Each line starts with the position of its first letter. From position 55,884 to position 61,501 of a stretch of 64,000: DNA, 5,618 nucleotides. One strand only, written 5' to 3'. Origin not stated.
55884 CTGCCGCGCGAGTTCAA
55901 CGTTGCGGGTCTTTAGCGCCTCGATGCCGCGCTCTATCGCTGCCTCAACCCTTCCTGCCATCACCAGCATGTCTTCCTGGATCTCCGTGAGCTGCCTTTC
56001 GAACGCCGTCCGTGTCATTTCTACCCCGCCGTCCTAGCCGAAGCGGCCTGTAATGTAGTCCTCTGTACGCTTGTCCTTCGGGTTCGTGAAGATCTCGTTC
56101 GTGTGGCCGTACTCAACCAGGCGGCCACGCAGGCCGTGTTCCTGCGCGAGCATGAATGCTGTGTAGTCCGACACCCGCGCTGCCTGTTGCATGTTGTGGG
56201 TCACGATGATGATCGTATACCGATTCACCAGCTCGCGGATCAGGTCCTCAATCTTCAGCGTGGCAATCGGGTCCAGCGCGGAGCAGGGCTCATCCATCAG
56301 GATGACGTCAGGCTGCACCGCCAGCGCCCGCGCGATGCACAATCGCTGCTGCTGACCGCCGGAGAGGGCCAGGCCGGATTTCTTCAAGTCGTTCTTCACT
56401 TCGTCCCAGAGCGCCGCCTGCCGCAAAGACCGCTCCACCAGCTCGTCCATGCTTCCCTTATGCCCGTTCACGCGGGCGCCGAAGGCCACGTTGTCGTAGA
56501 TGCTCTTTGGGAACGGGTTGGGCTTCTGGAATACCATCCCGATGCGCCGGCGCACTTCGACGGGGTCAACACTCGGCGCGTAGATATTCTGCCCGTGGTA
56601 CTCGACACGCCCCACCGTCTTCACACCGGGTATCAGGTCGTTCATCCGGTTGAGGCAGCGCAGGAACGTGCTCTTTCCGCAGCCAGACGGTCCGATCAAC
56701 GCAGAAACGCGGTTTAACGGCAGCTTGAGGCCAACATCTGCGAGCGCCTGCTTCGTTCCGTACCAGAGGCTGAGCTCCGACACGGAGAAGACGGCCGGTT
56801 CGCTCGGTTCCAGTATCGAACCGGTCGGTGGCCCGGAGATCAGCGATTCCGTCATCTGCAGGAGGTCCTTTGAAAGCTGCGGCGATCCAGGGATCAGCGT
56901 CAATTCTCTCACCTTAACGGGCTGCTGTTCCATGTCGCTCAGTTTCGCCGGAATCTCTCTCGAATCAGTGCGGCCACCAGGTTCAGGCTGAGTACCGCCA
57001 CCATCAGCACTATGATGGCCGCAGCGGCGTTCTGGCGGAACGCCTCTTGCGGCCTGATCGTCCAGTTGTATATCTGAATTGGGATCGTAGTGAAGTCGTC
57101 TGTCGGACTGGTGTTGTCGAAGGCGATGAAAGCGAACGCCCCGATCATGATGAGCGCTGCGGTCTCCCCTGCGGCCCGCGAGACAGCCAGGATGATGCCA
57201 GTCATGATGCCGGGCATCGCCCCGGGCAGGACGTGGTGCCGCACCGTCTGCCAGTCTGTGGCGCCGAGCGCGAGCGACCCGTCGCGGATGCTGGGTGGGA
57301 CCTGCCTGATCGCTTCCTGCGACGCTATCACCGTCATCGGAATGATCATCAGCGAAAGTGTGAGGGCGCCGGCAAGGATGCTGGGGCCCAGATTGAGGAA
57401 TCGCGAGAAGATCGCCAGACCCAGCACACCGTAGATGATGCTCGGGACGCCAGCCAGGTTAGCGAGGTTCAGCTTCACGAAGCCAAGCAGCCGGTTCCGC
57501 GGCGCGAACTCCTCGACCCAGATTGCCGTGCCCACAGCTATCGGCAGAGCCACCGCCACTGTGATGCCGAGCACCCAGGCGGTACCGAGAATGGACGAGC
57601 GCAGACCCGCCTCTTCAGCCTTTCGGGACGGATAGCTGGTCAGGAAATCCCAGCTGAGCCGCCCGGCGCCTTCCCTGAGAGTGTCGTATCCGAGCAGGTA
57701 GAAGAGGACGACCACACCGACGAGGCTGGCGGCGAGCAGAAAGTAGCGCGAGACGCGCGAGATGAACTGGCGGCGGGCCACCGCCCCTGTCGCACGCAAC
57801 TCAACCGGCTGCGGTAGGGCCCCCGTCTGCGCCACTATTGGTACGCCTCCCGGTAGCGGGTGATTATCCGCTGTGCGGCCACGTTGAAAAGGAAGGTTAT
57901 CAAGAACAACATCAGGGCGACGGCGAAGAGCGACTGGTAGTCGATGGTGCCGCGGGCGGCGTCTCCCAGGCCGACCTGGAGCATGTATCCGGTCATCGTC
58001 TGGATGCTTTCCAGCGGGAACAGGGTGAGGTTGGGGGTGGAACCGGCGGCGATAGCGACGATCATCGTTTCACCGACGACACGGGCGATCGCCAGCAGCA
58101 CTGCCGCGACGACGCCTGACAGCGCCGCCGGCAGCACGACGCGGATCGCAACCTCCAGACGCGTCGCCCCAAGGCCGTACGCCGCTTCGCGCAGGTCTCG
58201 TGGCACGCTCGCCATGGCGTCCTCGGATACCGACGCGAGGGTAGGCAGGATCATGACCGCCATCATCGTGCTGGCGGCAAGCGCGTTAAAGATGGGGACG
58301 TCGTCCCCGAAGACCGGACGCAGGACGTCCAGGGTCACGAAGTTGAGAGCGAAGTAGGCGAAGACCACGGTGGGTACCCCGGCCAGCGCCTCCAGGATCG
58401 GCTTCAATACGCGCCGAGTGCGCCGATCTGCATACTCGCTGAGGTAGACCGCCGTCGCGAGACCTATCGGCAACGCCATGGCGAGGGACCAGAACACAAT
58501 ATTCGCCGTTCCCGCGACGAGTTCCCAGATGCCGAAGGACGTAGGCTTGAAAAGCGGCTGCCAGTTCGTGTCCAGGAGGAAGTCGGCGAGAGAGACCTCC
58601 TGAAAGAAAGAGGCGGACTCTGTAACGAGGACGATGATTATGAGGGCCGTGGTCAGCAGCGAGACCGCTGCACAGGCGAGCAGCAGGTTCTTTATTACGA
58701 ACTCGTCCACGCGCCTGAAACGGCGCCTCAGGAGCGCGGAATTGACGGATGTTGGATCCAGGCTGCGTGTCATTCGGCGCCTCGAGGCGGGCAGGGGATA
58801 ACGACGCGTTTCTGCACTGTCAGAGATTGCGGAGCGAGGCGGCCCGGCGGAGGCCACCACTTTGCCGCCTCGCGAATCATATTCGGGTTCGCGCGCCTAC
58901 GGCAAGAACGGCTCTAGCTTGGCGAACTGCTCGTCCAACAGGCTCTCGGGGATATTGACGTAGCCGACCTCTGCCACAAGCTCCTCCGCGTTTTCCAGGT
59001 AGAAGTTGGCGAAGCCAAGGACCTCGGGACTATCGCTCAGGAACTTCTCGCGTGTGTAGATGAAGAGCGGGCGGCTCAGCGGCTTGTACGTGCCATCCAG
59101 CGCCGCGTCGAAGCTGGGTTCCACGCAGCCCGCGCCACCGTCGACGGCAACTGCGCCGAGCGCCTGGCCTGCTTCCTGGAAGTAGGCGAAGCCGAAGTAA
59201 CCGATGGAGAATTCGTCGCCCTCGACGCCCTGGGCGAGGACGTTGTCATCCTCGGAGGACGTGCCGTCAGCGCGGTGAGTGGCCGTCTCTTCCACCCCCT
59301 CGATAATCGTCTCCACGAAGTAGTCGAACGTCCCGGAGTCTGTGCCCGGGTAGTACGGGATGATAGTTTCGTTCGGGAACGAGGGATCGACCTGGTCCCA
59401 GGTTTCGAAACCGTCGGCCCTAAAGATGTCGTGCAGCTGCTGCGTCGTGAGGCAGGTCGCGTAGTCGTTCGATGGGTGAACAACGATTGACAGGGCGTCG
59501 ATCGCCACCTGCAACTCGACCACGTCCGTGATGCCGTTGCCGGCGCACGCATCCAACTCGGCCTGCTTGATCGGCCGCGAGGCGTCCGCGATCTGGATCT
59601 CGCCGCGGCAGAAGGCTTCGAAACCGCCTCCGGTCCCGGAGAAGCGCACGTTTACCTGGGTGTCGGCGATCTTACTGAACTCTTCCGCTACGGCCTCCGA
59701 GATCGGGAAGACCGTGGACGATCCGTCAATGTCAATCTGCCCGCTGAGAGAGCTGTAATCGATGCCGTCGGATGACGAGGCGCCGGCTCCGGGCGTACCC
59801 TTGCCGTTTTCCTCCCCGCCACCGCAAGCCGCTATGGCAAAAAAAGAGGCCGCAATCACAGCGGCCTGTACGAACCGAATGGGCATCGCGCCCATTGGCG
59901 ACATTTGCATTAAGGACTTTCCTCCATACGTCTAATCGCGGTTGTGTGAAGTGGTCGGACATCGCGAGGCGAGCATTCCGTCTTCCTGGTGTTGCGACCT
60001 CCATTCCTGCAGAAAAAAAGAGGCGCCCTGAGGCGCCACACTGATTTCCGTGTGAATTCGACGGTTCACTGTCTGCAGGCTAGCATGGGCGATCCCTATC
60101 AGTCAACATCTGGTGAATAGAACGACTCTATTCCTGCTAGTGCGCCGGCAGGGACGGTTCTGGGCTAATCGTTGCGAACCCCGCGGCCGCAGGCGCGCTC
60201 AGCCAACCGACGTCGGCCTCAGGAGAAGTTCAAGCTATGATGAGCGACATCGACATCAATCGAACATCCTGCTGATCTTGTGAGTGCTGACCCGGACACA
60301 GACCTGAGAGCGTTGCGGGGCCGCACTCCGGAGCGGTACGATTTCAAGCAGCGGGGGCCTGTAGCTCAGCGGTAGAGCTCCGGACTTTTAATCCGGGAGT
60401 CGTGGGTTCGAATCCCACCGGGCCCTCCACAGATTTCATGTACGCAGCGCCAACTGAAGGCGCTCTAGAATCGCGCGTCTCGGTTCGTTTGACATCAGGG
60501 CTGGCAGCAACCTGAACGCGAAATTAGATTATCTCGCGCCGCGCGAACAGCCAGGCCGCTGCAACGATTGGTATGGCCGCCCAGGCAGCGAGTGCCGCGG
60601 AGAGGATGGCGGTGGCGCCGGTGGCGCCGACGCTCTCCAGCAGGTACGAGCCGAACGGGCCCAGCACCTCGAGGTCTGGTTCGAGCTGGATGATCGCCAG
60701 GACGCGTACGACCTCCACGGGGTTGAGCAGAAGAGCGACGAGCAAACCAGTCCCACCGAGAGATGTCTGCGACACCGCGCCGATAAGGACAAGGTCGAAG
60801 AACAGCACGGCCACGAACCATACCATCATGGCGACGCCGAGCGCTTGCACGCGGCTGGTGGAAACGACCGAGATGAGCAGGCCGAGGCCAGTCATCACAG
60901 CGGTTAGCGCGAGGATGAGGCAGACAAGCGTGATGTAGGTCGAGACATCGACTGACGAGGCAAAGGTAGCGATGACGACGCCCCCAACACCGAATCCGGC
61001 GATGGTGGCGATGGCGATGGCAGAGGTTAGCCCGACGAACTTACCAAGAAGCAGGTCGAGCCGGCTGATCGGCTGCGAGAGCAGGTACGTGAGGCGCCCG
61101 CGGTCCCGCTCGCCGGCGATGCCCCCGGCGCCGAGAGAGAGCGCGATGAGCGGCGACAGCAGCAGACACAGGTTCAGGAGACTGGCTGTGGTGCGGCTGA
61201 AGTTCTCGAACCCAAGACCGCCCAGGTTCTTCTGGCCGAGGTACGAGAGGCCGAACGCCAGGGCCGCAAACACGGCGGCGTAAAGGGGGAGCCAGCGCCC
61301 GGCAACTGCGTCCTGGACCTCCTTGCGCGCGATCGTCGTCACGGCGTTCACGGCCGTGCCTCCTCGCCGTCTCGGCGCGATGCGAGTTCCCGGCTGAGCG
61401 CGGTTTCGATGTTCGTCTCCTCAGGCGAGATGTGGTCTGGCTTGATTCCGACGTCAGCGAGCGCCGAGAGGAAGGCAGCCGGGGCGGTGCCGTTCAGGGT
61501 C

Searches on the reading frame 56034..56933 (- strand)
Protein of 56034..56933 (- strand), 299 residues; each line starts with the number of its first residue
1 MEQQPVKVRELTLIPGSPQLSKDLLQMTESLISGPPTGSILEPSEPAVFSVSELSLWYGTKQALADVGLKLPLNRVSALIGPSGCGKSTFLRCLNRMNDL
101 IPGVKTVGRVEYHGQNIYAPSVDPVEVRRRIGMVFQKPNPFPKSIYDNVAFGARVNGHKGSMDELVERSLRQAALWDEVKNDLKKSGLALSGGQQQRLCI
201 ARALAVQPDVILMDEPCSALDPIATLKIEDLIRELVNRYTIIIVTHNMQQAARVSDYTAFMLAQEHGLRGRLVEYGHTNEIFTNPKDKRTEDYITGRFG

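Call 39: search_protein_families(library=pfam, proteins=[window:56034-56933:-], max_evalue=0.00001)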
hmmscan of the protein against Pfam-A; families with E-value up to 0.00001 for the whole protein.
window:56034-56933:- (299 aa): 3 families
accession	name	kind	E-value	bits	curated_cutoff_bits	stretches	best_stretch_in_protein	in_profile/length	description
PF00005.33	ABC_tran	-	1.9e-28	100.2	25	1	65-217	2-136/137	ABC transporter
PF13304.12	AAA_21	-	9.8e-10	39.4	27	0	77-100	2-25/304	AAA domain, putative AbiEii toxin, Type IV TA system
PF02463.25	SMC_N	-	1.4e-07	31.6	40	1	74-257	24-208/220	RecF/RecN/SMC N terminal domain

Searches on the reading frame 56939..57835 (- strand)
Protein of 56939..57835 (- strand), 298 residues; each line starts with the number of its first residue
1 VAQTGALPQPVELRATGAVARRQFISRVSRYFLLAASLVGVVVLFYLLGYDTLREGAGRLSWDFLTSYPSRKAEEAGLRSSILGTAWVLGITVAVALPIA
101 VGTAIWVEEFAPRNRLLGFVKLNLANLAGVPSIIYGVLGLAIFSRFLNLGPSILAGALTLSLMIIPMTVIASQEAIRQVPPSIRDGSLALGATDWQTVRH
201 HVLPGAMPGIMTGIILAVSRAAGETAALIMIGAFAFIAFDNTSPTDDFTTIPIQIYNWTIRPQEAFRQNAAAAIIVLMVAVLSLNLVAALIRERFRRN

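Call 39: search_protein_families(library=pfam, proteins=[window:56939-57835:-], max_evalue=0.00001)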
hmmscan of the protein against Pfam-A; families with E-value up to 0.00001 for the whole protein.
window:56939-57835:- (298 aa): 1 family
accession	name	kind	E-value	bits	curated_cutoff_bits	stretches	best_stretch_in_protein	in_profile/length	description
PF00528.27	BPD_transp_1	-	2.8e-18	66.8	26.4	1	126-296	25-183/184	Binding-protein-dependent transport system inner membrane component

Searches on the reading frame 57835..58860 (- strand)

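Call 39: search_protein_families(library=pfam, proteins=[window:57835-58860:-], max_evalue=0.00001)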
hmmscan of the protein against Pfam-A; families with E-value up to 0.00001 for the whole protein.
window:57835-58860:- (341 aa): 1 family
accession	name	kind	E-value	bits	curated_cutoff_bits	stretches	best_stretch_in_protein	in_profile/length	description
PF00528.27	BPD_transp_1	-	5e-22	79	26.4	1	130-337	2-183/184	Binding-protein-dependent transport system inner membrane component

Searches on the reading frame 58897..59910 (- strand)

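Call 39: search_protein_families(library=pfam, proteins=[window:58897-59910:-], max_evalue=0.00001)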
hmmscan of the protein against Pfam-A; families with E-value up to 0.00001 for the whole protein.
window:58897-59910:- (337 aa): 2 families
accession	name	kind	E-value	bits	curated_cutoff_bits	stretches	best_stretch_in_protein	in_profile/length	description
PF12849.12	PBP_like_2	-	1.8e-39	136.6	27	1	56-305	9-264/267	PBP superfamily domain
PF12727.12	PBP_like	-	2.1e-06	27.4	27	1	76-293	2-182/193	PBP superfamily domain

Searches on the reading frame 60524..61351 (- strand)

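Call 39: search_protein_families(library=pfam, proteins=[window:60524-61351:-], max_evalue=0.00001)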
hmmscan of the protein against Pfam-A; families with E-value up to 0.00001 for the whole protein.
window:60524-61351:- (275 aa): 3 families
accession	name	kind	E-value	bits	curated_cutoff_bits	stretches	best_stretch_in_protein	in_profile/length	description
PF12679.13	ABC2_membrane_2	-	5.1e-32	111.7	27.2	1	6-273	2-282/283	ABC-2 family transporter protein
PF12730.13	ABC2_membrane_4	-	7.7e-08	33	27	1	24-176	16-172/179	ABC-2 family transporter protein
PF01061.29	ABC2_membrane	-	5.3e-06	26.5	26.9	1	13-184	16-176/211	ABC-2 type transporter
